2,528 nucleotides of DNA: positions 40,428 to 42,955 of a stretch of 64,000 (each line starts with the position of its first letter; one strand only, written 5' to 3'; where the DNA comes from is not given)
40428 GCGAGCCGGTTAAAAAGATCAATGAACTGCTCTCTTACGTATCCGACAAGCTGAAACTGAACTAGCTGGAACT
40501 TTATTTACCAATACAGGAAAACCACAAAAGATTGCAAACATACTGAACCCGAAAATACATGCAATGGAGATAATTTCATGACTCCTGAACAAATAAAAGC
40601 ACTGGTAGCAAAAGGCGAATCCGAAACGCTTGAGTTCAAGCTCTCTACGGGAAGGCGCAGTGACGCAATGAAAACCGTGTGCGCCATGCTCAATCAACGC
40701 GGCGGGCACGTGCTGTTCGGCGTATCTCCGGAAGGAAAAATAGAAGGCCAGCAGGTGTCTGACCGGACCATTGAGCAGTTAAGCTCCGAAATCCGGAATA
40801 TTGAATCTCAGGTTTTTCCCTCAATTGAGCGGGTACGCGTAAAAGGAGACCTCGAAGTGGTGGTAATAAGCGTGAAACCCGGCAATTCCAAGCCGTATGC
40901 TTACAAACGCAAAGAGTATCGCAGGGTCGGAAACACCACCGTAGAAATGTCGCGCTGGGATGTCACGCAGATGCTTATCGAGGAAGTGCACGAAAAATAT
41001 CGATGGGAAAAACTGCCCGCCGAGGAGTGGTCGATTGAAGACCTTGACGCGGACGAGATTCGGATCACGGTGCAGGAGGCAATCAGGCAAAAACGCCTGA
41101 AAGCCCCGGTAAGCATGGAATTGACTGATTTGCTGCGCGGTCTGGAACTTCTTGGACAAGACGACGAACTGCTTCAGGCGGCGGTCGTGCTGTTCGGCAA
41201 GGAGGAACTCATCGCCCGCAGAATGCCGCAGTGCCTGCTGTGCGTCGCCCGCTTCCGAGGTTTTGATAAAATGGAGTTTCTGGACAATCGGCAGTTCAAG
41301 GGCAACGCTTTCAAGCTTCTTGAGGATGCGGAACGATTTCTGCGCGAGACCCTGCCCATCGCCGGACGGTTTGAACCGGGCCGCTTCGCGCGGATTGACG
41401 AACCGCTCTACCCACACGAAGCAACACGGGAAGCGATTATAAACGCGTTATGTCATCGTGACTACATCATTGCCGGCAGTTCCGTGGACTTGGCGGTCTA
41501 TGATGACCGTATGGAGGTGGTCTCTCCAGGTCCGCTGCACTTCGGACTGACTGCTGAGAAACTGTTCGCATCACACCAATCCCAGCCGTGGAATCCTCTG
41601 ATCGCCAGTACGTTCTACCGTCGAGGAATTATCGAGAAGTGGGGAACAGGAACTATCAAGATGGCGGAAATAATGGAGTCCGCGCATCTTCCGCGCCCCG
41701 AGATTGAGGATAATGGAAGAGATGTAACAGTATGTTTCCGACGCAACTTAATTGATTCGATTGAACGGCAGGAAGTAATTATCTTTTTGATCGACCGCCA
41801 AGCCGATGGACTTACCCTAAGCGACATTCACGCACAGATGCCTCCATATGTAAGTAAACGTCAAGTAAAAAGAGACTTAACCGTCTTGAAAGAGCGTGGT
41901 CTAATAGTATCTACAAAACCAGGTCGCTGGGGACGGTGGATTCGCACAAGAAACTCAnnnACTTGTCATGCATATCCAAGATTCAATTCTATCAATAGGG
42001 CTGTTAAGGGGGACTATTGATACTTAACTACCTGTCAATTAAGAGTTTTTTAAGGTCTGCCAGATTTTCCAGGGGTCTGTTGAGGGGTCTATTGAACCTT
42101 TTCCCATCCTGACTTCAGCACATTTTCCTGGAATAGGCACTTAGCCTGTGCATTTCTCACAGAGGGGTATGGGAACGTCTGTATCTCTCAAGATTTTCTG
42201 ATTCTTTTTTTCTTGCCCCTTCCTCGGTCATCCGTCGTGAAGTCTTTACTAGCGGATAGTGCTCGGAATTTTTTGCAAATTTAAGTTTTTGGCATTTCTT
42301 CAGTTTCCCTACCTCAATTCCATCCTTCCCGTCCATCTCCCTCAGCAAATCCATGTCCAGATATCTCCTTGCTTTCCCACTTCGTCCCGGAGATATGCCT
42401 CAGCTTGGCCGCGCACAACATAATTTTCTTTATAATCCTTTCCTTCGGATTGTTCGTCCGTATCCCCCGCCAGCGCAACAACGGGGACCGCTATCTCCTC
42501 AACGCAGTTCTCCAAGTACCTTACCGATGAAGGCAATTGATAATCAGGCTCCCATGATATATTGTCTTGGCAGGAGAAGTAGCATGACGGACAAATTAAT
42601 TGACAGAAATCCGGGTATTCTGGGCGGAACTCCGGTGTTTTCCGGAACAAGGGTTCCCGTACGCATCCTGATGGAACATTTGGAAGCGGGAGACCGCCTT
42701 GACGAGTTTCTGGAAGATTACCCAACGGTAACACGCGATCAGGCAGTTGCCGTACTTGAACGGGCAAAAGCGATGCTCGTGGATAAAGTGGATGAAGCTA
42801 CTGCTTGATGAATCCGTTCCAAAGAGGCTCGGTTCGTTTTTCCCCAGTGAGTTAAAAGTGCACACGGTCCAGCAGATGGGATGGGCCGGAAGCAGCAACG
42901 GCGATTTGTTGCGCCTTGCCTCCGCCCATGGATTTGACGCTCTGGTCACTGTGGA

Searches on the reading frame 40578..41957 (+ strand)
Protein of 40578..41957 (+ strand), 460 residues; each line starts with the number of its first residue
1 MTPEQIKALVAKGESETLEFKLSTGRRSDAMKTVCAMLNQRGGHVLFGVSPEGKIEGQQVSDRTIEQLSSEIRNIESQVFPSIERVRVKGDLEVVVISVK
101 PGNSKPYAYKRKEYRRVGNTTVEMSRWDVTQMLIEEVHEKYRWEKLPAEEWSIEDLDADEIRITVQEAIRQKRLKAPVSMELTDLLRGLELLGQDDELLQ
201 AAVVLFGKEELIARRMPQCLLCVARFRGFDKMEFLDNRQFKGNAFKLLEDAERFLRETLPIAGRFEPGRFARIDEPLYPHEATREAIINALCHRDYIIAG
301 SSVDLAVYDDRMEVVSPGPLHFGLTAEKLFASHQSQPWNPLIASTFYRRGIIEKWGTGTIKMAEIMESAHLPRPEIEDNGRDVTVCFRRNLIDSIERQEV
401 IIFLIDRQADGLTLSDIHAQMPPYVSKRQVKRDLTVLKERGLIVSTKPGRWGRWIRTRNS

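Call 35: search_protein_families(library=pfam, max_evalue=0.00001, proteins=[window:40578-41957:+])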
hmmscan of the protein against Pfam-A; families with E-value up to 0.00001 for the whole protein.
window:40578-41957:+ (460 aa): 2 families
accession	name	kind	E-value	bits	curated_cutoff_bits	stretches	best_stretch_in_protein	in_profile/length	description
PF04326.19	SLFN_AlbA_2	-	3.8e-23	82.7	25.3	1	14-124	1-117/118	Schlafen, AlbA_2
PF13749.12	HATPase_c_4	-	7.2e-22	77.6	26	1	300-387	1-89/89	Putative ATP-dependent DNA helicase recG C-terminal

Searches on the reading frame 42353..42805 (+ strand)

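Call 35: search_protein_families(library=pfam, max_evalue=0.00001, proteins=[window:42353-42805:+])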
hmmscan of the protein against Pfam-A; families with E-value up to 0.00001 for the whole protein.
window:42353-42805:+ (151 aa): 1 family
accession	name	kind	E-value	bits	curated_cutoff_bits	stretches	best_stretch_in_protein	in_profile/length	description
PF04255.20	DUF433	-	2.2e-18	66.2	23.6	1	83-136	1-54/56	Protein of unknown function (DUF433)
